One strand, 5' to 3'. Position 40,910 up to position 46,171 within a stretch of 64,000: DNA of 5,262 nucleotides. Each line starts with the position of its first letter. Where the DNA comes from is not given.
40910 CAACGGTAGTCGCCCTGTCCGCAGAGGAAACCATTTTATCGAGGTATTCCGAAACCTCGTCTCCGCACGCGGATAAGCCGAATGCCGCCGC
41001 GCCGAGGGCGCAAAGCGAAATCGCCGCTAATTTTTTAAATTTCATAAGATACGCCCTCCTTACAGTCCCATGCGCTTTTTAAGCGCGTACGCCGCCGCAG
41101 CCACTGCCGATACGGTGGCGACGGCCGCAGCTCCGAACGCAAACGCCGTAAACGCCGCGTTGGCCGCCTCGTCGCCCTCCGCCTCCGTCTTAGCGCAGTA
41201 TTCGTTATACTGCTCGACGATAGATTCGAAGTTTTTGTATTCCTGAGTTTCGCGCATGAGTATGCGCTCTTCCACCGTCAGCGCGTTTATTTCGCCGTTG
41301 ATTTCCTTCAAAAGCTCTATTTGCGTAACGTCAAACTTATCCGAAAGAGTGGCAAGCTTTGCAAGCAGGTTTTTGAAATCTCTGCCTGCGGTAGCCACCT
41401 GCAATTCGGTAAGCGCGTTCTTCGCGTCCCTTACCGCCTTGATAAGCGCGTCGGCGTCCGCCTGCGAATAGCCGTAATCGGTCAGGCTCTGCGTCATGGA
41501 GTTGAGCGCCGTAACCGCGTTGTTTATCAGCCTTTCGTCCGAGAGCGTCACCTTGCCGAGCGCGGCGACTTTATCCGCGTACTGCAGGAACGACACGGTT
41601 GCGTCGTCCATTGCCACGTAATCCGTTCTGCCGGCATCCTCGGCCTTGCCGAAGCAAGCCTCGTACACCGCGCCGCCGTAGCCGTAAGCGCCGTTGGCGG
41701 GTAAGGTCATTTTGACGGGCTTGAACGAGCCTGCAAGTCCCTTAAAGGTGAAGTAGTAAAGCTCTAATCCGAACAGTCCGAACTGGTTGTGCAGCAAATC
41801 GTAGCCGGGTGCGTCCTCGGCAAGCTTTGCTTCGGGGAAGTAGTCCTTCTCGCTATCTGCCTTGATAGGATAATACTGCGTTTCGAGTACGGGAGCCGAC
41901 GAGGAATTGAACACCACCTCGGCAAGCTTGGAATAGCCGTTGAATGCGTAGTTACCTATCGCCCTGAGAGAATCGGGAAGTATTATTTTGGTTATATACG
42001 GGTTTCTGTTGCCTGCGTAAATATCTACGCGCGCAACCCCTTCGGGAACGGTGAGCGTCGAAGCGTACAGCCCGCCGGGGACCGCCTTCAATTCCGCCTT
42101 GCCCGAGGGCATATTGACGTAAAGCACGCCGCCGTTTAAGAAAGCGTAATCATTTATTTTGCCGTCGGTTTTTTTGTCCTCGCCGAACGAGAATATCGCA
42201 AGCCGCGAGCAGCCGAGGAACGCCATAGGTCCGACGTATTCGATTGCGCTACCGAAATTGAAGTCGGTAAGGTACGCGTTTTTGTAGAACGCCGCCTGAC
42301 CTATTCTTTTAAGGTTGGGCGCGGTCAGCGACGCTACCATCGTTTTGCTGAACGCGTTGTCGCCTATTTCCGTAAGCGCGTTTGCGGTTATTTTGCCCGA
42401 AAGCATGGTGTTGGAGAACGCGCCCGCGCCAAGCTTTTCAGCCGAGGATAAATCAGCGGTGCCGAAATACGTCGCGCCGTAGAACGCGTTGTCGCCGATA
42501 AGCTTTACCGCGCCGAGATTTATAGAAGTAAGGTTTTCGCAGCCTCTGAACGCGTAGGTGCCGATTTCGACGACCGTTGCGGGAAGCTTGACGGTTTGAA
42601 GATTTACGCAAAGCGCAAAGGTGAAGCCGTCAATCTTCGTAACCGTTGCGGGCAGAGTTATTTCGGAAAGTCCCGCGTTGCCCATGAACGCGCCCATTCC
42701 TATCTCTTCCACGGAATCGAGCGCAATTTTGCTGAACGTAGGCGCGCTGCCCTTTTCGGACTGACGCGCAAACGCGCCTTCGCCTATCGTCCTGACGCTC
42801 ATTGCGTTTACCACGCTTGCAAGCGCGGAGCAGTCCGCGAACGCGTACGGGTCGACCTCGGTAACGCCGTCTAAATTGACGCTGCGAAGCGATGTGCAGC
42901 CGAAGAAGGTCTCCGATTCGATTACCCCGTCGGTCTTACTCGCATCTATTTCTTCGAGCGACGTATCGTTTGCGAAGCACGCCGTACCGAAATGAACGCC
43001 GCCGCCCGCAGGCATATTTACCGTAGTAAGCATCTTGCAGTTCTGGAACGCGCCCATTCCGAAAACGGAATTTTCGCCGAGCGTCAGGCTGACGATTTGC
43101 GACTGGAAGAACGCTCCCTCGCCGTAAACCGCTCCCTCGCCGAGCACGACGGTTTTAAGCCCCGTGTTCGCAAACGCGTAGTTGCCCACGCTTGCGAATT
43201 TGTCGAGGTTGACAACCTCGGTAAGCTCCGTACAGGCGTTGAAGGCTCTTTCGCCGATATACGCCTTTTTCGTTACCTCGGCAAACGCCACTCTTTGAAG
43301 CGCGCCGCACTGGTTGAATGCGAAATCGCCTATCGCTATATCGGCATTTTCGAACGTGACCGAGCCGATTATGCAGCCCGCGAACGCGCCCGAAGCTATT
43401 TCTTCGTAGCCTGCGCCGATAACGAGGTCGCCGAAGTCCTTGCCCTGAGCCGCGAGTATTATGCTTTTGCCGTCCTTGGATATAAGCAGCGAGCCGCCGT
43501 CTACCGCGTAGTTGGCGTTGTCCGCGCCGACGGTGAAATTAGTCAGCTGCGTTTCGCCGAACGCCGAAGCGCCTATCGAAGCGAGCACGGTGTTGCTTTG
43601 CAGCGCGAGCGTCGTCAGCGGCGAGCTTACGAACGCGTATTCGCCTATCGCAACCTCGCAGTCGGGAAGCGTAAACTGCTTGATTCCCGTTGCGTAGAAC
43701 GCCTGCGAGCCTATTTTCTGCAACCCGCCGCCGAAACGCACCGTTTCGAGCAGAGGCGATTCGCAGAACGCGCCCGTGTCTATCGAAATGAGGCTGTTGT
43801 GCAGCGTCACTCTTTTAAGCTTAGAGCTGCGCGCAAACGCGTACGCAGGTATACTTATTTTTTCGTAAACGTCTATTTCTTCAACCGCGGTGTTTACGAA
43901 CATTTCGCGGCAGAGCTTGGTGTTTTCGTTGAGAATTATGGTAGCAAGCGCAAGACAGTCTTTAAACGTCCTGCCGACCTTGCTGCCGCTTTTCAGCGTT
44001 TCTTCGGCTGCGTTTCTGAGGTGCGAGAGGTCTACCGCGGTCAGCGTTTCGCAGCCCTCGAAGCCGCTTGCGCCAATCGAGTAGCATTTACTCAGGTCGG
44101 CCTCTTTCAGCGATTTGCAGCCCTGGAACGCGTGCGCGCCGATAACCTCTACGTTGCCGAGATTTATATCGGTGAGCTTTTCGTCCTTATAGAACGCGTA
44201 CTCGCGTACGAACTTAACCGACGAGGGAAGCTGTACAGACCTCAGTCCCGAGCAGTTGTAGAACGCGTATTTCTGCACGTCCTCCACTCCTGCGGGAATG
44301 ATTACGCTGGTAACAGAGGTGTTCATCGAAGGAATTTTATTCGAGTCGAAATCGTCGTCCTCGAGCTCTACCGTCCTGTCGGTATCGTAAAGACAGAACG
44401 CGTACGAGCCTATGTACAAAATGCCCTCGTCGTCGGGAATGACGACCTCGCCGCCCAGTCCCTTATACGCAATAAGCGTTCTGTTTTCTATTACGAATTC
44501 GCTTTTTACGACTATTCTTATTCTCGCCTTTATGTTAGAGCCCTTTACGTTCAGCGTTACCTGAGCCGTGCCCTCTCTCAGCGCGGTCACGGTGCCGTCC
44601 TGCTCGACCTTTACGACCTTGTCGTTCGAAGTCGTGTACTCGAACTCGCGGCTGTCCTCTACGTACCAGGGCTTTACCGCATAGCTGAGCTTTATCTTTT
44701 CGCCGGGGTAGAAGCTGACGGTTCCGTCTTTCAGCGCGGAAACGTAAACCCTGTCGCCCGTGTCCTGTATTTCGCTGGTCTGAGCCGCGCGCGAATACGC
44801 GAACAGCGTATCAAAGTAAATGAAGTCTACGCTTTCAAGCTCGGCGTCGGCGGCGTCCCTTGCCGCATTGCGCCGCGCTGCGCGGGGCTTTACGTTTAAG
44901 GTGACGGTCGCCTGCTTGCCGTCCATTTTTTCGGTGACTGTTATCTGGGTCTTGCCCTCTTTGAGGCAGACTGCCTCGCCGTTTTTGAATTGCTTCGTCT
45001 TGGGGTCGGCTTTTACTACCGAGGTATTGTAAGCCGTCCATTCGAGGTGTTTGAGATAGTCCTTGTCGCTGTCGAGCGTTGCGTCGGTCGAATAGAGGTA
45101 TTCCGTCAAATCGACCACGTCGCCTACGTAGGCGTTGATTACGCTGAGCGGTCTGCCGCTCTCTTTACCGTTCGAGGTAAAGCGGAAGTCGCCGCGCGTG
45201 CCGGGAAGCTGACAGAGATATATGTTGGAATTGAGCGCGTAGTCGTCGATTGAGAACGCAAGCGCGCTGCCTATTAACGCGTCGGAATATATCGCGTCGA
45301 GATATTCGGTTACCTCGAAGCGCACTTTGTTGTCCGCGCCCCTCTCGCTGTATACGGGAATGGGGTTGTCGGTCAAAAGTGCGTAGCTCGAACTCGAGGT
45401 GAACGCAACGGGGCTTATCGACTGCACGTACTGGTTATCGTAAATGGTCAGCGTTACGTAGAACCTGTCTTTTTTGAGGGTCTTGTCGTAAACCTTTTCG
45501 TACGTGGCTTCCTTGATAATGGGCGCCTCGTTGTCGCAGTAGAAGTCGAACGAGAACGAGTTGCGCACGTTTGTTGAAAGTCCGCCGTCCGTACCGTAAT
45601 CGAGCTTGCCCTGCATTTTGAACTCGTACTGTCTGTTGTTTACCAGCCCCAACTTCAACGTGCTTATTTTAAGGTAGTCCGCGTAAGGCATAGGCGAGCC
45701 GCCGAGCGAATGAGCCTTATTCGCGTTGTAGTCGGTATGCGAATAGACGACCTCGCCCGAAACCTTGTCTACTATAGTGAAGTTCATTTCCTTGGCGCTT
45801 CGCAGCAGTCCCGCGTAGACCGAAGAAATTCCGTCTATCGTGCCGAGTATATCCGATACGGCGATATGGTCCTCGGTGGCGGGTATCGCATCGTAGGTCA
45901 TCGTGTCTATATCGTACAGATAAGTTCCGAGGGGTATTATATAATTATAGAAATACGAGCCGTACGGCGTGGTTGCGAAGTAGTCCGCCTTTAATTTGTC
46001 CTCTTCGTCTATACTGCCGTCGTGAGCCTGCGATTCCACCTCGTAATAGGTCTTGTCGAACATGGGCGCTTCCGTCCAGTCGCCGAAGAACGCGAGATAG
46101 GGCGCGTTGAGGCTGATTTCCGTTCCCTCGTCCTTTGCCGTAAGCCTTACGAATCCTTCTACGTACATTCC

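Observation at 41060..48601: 2513 aa S8 protease-LRR chimera that appears to be anchored at both ends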

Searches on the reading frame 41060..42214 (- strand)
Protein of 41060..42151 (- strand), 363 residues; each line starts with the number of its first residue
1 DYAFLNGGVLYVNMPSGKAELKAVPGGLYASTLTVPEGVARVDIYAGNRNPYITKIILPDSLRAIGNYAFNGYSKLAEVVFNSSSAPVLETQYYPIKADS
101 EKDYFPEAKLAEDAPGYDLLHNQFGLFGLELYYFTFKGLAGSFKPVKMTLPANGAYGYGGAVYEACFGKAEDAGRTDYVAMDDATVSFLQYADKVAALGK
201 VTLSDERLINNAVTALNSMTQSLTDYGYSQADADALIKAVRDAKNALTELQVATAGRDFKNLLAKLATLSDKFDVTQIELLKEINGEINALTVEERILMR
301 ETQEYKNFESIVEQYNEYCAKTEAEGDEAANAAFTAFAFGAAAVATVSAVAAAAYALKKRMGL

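Call 21: search_protein_families(library=pfam, proteins=[window:41060-42151:-], max_evalue=10)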
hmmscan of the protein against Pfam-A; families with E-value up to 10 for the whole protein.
window:41060-42151:- (363 aa): 5 families
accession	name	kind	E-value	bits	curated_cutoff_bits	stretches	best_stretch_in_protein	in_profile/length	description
PF13306.12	LRR_5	-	4e-05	23.9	27.7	1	32-84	38-89/127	BspA type Leucine rich repeat region (6 copies)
PF05396.16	Phage_T7_Capsid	-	0.025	15.4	27.1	1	215-307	35-129/188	Phage T7 capsid assembly protein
PF21806.3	DUF6879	-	0.05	13.5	23.9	1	174-219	110-155/167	Family of unknown function (DUF6879)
PF25762.1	HAUS1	-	0.13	12.5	40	1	198-325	67-192/236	HAUS augmin-like complex subunit 1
PF08614.16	ATG16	-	0.78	10.3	33.7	0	297-331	6-40/200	Autophagy protein 16 (ATG16)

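Call 56: predict_structure(alignment_id=A4)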
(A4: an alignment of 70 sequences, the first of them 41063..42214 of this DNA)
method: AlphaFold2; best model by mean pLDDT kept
length: 384 residues; sequences in the alignment: 70
mean_pLDDT: 90.2   pTM: 0.79
mean pLDDT of the five models: 90.2, 89.9, 89.9, 88.9, 87.2
residues with pLDDT >= 90: 302; 70-90: 37; 50-70: 38; < 50: 7
segments of 3 or more residues with pLDDT < 50: none
pLDDT, mean of each block of 10 residues (from residue 1): 87 96 97 96 97 97 93 97 95 96 97 76 73 91 72 86 96 96 96 97 95 97 97 97 95 98 97 97 97 96 96 96 96 96 88 62 50 63 50
secondary structure, 60 per line:
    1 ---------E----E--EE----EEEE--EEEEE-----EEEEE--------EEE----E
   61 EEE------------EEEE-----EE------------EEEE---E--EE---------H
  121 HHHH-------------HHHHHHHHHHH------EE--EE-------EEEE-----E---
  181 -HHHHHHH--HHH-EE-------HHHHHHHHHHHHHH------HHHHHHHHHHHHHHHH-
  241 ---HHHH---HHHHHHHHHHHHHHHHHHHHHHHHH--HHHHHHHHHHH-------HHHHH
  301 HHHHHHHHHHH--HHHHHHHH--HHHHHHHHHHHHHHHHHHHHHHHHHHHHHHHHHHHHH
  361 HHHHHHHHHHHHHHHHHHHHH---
elements in order: E24-27 E30-34 E40-44 E53-55 E60-63 E76-79 E99-102 H120-124 H138-148 E168-171 H182-188 H204-217 H224-239 H244-247 H251-275 H278-288 H296-311 H314-321 H324-381
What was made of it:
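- On Subtilase autotransporters (NalP/SphB1/EprS): The C-terminal 180 residues are helical at pLDDT about 95 (call 56).
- Closest known: Lipidated subtilase autotransporters NalP. Different: The C-terminus here is helical (call 56).
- AlphaFold (pLDDT 90) shows a helical bundle joined by one long helix to the TM segment (call 56).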

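Call 60: fold_search(model_id=the predicted structure, library=pdb)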
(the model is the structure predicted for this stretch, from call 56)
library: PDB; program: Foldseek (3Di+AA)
matches with E <= 10: 89; with E <= 0.001: 1
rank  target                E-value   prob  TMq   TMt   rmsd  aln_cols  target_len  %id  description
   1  4gt6                  3.0e-04  1.00  0.21  0.22   2.6        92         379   25  Crystal structure of a leucine rich cell surface protein (FAEPRAA2165_01021) from Faecalibacterium prausnitzii A2-165 at (released 2012-09-26)
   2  4h09_C                1.9e-03  1.00  0.18  0.19   4.8       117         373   16  Crystal structure of a leucine-rich repeat protein (EUBVEN_01088) from Eubacterium ventriosum ATCC 27560 at 2.50 A res (released 2012-10-10)
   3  4h09_B                2.3e-03  1.00  0.18  0.19   4.7       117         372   15  Crystal structure of a leucine-rich repeat protein (EUBVEN_01088) from Eubacterium ventriosum ATCC 27560 at 2.50 A res (released 2012-10-10)
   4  4h09_D                2.6e-03  1.00  0.20  0.20   4.3       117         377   16  Crystal structure of a leucine-rich repeat protein (EUBVEN_01088) from Eubacterium ventriosum ATCC 27560 at 2.50 A res (released 2012-10-10)
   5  4h09_A                2.6e-03  1.00  0.18  0.19   4.8       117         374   16  Crystal structure of a leucine-rich repeat protein (EUBVEN_01088) from Eubacterium ventriosum ATCC 27560 at 2.50 A res (released 2012-10-10)
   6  4cp6                  4.6e-03  0.99  0.17  0.16   5.8       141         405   18  The Crystal structure of Pneumococcal vaccine antigen PcpA (released 2015-02-25)
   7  4h09_E                4.9e-03  1.00  0.19  0.19   4.7       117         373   16  Crystal structure of a leucine-rich repeat protein (EUBVEN_01088) from Eubacterium ventriosum ATCC 27560 at 2.50 A res (released 2012-10-10)
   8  4oju_A                6.3e-03  1.00  0.20  0.51   5.3       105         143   19  Crystal structure of a leucine-rich repeat protein (BACCAP_00569) from Bacteroides capillosus ATCC 29799 at 2.00 A res (released 2014-06-18)
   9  4oju_D                8.9e-03  1.00  0.20  0.53   5.0       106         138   19  Crystal structure of a leucine-rich repeat protein (BACCAP_00569) from Bacteroides capillosus ATCC 29799 at 2.00 A res (released 2014-06-18)
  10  4oju_B                1.0e-02  1.00  0.20  0.52   5.3       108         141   18  Crystal structure of a leucine-rich repeat protein (BACCAP_00569) from Bacteroides capillosus ATCC 29799 at 2.00 A res (released 2014-06-18)
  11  6mlx_B                2.2e-02  1.00  0.18  0.32   4.5       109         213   21  Crystal structure of T. pallidum Leucine Rich Repeat protein (TpLRR) (released 2019-07-17)
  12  4fs7                  1.5e-01  0.93  0.18  0.18   4.4       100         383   22  Crystal structure of a leucine-rich repeat protein (BACOVA_04585) from Bacteroides ovatus ATCC 8483 at 1.19 A resolution (released 2012-09-19)
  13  6mlx_A                1.9e-01  0.98  0.18  0.33   5.1       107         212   20  Crystal structure of T. pallidum Leucine Rich Repeat protein (TpLRR) (released 2019-07-17)
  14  6mlx_C                2.3e-01  0.98  0.17  0.30   3.6        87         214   23  Crystal structure of T. pallidum Leucine Rich Repeat protein (TpLRR) (released 2019-07-17)
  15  3sb4_A                2.3e-01  0.25  0.11  0.13  11.9       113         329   19  Crystal structure of a leucine-rich repeat protein (BT_1240) from Bacteroides thetaiotaomicron VPI-5482 at 1.99 A reso (released 2011-06-22)
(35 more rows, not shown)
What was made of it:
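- Tried and rejected: Nothing matched the bundle (call 60).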

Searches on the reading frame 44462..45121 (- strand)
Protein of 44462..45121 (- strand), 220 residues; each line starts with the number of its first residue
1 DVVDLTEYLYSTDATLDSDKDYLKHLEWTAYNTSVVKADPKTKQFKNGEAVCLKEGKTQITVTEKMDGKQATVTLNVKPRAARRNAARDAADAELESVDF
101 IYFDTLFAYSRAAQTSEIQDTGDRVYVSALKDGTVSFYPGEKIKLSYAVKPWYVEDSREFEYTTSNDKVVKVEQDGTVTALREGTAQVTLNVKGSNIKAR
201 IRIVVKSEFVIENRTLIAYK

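Call 21: search_protein_families(library=pfam, proteins=[window:44462-45121:-], max_evalue=10)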
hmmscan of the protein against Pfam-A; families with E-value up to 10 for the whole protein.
window:44462-45121:- (220 aa): 7 families
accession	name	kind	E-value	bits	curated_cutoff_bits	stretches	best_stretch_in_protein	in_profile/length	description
PF02368.24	Big_2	-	1.3e-13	51.1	22.8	2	134-196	11-72/79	Bacterial Ig-like domain (group 2)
PF21461.3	HL_N-beta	-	9.6e-09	35.4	27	2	153-198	7-51/57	Hyaluronate lyase, N-terminal beta-sheet domain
PF22359.2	Big-like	-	0.004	17.8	27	1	168-192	11-35/48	Bacterial Ig-like domain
PF22963.3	Ig_NUP210_3rd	-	0.056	14.1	27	1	155-201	46-93/105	NUP210 Ig-like domain 3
PF08758.17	Cadherin_pro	-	0.07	13.8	23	1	158-185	37-63/90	Cadherin prodomain like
PF00263.26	Secretin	-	0.11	12.6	27.5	1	32-84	13-70/169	Bacterial type II and III secretion system protein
PF17789.7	MG4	-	0.38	11.4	24.7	1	172-208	42-78/95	Macroglobulin domain MG4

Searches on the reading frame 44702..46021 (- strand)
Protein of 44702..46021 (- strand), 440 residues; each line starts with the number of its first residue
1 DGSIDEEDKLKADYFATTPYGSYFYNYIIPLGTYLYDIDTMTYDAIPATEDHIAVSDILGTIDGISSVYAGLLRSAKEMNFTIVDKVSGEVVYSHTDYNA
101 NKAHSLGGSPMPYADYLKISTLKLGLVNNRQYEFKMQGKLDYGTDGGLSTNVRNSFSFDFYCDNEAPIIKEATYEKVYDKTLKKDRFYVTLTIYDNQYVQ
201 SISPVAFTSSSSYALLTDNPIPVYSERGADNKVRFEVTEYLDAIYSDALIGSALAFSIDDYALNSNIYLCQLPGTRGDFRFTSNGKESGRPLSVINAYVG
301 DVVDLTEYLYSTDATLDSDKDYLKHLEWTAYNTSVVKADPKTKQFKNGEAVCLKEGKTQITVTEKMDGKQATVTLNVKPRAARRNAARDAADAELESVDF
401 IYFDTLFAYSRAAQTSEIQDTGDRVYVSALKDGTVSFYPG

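Call 21: search_protein_families(library=pfam, proteins=[window:44702-46021:-], max_evalue=10)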
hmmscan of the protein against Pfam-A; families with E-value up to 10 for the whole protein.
window:44702-46021:- (440 aa): 2 families
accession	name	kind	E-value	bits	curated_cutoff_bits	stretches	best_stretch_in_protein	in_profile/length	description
PF02368.24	Big_2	-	0.0044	17.4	22.8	1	320-374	33-78/79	Bacterial Ig-like domain (group 2)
PF21461.3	HL_N-beta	-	0.073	13.3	27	1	339-370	20-49/57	Hyaluronate lyase, N-terminal beta-sheet domain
